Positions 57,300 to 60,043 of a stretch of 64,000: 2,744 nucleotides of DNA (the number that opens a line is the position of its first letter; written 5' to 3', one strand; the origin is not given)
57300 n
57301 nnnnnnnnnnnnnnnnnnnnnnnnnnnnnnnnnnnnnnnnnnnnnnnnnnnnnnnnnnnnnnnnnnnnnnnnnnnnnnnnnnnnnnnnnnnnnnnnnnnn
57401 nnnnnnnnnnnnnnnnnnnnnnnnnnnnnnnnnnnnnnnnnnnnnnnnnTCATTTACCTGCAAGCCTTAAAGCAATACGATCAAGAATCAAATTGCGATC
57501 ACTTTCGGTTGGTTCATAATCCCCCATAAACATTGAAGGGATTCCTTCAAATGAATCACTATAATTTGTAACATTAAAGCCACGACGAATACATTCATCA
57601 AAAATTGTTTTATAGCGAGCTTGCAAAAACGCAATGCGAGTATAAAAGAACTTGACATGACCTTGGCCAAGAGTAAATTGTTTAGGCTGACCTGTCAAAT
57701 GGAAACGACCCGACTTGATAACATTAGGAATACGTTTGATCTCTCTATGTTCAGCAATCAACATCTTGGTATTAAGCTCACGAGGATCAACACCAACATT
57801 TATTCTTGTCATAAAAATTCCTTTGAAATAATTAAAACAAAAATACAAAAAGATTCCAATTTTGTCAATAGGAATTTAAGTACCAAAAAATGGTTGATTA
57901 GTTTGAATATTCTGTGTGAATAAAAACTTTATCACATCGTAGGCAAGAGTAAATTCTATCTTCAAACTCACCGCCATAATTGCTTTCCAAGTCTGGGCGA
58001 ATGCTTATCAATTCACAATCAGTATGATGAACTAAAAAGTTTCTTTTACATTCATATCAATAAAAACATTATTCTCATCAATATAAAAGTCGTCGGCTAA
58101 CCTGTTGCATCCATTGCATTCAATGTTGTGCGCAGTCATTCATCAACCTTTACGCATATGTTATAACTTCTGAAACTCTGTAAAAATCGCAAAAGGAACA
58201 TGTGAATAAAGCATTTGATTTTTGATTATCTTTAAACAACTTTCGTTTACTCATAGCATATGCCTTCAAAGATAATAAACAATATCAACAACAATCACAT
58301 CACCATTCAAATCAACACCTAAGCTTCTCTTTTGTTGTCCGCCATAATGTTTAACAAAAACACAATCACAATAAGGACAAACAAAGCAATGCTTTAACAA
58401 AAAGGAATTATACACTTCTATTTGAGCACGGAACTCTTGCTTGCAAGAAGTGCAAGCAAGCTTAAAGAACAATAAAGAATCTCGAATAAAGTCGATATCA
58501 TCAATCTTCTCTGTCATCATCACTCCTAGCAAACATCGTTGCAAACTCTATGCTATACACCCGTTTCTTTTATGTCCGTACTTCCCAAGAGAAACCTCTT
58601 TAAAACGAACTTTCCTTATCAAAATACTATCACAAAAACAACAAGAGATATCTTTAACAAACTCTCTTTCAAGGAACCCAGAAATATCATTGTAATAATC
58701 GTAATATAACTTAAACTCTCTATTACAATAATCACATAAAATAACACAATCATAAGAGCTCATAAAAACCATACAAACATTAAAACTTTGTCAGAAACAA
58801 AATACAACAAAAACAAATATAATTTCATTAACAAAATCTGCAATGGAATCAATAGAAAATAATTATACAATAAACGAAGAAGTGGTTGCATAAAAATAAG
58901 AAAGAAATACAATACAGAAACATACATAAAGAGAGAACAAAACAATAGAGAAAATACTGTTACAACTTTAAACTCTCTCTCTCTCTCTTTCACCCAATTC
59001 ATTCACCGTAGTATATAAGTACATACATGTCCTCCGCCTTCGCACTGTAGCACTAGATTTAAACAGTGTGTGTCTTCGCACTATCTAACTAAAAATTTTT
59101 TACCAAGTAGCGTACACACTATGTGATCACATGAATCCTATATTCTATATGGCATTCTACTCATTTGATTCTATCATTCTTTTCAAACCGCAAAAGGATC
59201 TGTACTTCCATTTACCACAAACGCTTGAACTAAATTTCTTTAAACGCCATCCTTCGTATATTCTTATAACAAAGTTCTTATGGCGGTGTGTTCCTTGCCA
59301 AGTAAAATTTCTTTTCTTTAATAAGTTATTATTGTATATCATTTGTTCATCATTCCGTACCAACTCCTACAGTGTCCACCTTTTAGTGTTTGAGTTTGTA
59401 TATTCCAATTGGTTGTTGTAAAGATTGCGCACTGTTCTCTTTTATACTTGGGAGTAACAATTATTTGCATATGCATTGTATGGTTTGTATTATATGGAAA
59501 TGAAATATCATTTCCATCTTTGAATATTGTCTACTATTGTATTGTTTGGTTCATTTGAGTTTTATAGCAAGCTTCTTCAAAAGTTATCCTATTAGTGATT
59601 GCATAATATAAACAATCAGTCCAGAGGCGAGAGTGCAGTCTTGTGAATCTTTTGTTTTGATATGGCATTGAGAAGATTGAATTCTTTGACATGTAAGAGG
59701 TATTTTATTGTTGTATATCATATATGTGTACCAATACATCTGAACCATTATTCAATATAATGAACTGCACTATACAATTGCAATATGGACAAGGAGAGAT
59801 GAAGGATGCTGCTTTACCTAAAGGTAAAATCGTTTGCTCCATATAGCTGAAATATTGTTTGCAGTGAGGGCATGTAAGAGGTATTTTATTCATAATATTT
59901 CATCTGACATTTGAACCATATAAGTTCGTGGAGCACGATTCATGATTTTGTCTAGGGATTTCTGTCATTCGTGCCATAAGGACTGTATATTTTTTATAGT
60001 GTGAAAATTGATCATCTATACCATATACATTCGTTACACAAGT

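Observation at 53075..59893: Tandem cluster of at least 12 paralogous small Cys4 zinc-ribbon proteins on the minus strand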

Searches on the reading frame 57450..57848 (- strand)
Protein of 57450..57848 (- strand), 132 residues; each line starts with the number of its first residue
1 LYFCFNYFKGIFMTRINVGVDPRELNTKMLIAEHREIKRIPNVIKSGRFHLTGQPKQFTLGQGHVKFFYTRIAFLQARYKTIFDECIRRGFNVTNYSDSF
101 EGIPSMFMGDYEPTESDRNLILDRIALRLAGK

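Call 7: search_protein_families(library=pfam, max_evalue=0.001, proteins=[window:57450-57848:-])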
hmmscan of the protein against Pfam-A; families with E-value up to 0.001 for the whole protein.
window:57450-57848:- (132 aa): 1 family
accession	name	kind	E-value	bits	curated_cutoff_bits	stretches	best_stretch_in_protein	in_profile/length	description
PF03013.19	Pyr_excise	-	3.9e-14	53.2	23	1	13-94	1-76/81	Pyrimidine dimer DNA glycosylase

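Call 41: search_dna_similar(query=window:57450-57848:-, collection=phages, mode=protein, max_rows=12)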
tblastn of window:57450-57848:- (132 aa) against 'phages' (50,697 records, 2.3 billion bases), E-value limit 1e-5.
Records with a match: 1087; places in all: 1087; records where one place covers at least 80% of the query: 1010.
Best place of each record, by identity: <60% 1087.
By first word of the organism name: Escherichia 460; Vibrio 104; Salmonella 92; Shigella 62; Klebsiella 44; Enterobacter 43; Aeromonas 29; Yersinia 27; Enterobacteria 25; Rhizobium 22; and 42 more.
By host as written in the record: Escherichia coli 201; - 168; Escherichia coli O157:H7 21; Klebsiella pneumoniae 19; Salmonella enterica 17; Shigella sp. 15; Enterobacter cloacae 14; Yersinia pseudotuberculosis 14; and 306 more.
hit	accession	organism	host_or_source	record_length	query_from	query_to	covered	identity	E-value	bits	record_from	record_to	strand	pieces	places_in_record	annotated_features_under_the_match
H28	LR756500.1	uncultured phage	metagenomic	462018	13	129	89%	54.7%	2e-39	145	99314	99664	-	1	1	record has no annotation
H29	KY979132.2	Acidovorax phage ACP17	Acidovorax citrulli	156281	13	132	91%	43.8%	8e-20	89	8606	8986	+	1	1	endonuclease V | hypothetical protein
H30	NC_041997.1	Acidovorax phage ACP17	Acidovorax citrulli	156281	13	132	91%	43.8%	8e-20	89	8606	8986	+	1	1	endonuclease V N-glycosylase UV repair enzyme | hypothetical protein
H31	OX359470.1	Ochrobactrum phage ORM_20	-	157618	1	130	98%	40.3%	4e-19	87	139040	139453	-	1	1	endonuclease V N-glycosylase UV repair enzyme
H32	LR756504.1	uncultured phage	metagenomic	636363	12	129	89%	43.2%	6e-23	98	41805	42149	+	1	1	record has no annotation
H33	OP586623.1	Erwinia phage IT22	Erwinia amylovora PGL Z1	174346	2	132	99%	38.5%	3e-20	91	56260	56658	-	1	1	endonuclease V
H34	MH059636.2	Erwinia phage Cronus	Erwinia amylovora DSM17948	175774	2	132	99%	38.5%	3e-20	91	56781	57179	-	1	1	endonuclease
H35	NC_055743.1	Erwinia phage Cronus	Erwinia amylovora DSM17948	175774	2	132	99%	38.5%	3e-20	91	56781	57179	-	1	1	endonuclease V N-glycosylase UV repair enzyme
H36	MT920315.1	Erwinia phage FBB1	Erwinia tracheiphila BHKY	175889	9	132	94%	40.6%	3e-19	88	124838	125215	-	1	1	endonuclease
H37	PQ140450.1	Enterobacter phage vB_EluP_RZH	Enterobacter ludwigii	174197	13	132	91%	41.9%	1e-19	89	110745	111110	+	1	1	endonuclease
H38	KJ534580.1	Nitrincola phage 1M3-16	Nitrincola sp. M3-16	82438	13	129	89%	42.7%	1e-23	100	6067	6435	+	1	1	putative deoxyribonuclease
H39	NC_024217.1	Nitrincola phage 1M3-16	Nitrincola sp. M3-16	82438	13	129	89%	42.7%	1e-23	100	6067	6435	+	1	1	endonuclease V N-glycosylase UV repair enzyme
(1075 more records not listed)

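Call 42: get_annotated_region(hit=H28, flank=20000)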
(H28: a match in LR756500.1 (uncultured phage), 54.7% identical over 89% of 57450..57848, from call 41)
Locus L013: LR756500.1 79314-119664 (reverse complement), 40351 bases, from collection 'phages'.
description: uncultured phage genome assembly, chromosome: 1.
organism: uncultured phage (NCBI taxid 278008)
taxonomy: Viruses; environmental samples
host: -; source: metagenomic; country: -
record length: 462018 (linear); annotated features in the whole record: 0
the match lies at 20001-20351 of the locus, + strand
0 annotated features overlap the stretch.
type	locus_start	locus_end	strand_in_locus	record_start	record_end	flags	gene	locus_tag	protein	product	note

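Call 61: find_related_loci(query=window:57453-57812:-, collection=viral_contigs, flank=10000)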
Query window:57453-57812:- (120 aa) in viral_contigs; peptide patterns used: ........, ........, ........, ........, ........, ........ (x = any residue, [..] = any of these).
125 stretches matched a pattern; 113 encode a relative of the query (tblastn E <= 1e-3); the best 80 are kept; 80 distinct loci.
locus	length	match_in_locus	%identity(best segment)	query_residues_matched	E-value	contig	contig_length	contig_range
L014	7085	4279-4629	64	1-117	6e-49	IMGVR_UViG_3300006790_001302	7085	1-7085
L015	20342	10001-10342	65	1-114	8e-49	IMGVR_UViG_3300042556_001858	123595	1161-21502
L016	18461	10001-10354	63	1-118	1e-48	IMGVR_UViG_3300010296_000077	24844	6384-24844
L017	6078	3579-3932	63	1-118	1e-48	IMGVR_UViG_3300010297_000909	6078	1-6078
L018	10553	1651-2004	59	1-118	3e-48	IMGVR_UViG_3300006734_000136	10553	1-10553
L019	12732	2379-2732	59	1-118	3e-48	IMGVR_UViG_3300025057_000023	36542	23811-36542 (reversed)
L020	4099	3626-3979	63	1-118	5e-48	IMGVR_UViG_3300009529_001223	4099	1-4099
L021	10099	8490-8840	61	1-117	2e-47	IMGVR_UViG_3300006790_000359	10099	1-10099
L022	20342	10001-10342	62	1-114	2e-47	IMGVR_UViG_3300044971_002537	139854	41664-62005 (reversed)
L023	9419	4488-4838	61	1-117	2e-47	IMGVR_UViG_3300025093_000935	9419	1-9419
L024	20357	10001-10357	60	1-119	4e-47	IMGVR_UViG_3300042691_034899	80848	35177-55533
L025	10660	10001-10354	58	1-118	3e-47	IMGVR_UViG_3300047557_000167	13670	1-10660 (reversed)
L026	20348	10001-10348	59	1-116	7e-47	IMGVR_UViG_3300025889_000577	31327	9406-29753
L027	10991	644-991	59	1-116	7e-47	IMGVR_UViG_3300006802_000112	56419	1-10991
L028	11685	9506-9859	58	1-118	1e-46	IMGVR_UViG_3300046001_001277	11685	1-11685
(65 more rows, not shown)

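Call 97: find_related_loci(query=window:57453-57812:-, collection=metagenome_contigs, flank=10000)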
Query window:57453-57812:- (120 aa) in metagenome_contigs; peptide patterns used: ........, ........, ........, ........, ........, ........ (x = any residue, [..] = any of these).
600 stretches matched a pattern (row limit reached: there are more); 458 encode a relative of the query (tblastn E <= 1e-3); the best 80 are kept; 80 distinct loci.
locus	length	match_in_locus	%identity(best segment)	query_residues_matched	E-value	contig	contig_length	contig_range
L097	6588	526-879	72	1-118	6e-57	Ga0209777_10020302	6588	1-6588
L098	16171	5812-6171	63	1-120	2e-51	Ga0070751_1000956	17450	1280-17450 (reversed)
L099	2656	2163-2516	66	1-118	1e-50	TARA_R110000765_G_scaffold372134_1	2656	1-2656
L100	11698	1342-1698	61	1-119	6e-50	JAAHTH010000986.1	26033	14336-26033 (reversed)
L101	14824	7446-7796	64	1-117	6e-50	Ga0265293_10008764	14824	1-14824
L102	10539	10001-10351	64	1-117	6e-50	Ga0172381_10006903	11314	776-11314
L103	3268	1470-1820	62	1-117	1e-49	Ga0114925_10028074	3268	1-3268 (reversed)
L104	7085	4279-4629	64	1-117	3e-49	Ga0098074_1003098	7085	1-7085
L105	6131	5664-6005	64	1-114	5e-49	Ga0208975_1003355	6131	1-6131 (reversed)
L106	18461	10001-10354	63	1-118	8e-49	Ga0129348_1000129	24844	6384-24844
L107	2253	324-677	58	1-118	8e-49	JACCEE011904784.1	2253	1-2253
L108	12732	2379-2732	59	1-118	2e-48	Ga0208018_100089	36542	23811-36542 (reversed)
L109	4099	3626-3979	63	1-118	3e-48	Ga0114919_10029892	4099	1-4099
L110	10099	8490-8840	61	1-117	9e-48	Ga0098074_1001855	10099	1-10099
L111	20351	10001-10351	58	1-117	3e-46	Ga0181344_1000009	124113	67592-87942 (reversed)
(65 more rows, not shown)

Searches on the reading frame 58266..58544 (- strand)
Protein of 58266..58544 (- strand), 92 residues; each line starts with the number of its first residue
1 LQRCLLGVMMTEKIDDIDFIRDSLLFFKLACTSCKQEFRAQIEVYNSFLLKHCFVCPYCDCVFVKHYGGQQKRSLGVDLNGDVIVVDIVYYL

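Call 4: search_protein_families(library=pfam, max_evalue=1, proteins=[window:58266-58544:-])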
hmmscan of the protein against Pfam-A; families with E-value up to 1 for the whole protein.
window:58266-58544:- (92 aa): 1 family
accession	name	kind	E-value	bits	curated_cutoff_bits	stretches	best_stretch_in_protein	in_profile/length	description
PF01155.25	HypA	-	0.06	13.8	28.9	1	28-71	70-104/112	Hydrogenase/urease nickel incorporation, metallochaperone, hypA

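Call 5: search_protein_families(library=phrogs, max_evalue=0.01, proteins=[window:58266-58544:-])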
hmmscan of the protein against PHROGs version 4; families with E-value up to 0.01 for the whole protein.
window:58266-58544:- (92 aa): 1 family
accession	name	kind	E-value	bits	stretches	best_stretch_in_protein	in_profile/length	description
phrog_4875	-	unknown function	0.00056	21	1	27-68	11-45/77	-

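Call 16: search_dna_similar(query=window:58266-58544:-, collection=phages, mode=protein, max_evalue=0.1, max_rows=25)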
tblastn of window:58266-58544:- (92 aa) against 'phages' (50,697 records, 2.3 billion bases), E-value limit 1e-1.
No match.

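Call 17: find_encoding_contigs(protein=window:58266-58544:-, flank=10000, max_places=6)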
Protein window:58266-58544:- (92 aa): no gene with exactly this product is on record in the collection.

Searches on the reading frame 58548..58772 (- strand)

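Call 4: search_protein_families(library=pfam, max_evalue=1, proteins=[window:58548-58772:-])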
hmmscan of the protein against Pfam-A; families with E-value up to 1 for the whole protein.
window:58548-58772:- (74 aa): 1 family
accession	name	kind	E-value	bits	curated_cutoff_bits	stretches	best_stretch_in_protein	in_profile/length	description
PF24868.1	YABBY_N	-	0.76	9.8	28.6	1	42-58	9-25/60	YABBY, N-terminal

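Call 5: search_protein_families(library=phrogs, max_evalue=0.01, proteins=[window:58548-58772:-])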
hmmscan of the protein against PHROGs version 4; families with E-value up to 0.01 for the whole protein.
window:58548-58772:- (74 aa): 1 family
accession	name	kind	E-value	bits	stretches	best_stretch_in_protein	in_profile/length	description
phrog_27454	-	transcription regulation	0.0057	17.7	1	16-54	32-70/179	RNA polymerase sigma factor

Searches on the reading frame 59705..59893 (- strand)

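Call 4: search_protein_families(library=pfam, max_evalue=1, proteins=[window:59705-59893:-])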
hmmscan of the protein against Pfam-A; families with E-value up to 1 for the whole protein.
window:59705-59893:- (62 aa): 4 families
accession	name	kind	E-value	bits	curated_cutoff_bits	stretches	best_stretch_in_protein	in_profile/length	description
PF05605.18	zf-Di19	-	0.054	14.2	27.5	0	6-17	3-14/54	Drought induced 19 protein (Di19), zinc-binding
PF02591.20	Zn_ribbon_9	-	0.062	13.8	29.1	0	33-42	24-33/33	C4-type zinc ribbon domain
PF00462.30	Glutaredoxin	-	0.56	10.9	22.9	0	34-60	8-31/60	Glutaredoxin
PF13894.12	zf-C2H2_4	-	0.78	11.1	27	1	7-17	2-12/24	C2H2-type zinc finger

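Call 5: search_protein_families(library=phrogs, max_evalue=0.01, proteins=[window:59705-59893:-])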
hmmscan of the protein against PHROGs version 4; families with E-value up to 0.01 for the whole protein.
window:59705-59893:- (62 aa): 2 families
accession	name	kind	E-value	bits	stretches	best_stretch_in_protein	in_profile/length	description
phrog_5602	-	unknown function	0.0062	17.2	0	3-21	16-34/60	-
phrog_1305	-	DNA, RNA and nucleotide metabolism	0.0084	16.5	0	2-16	13-27/226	DNA binding protein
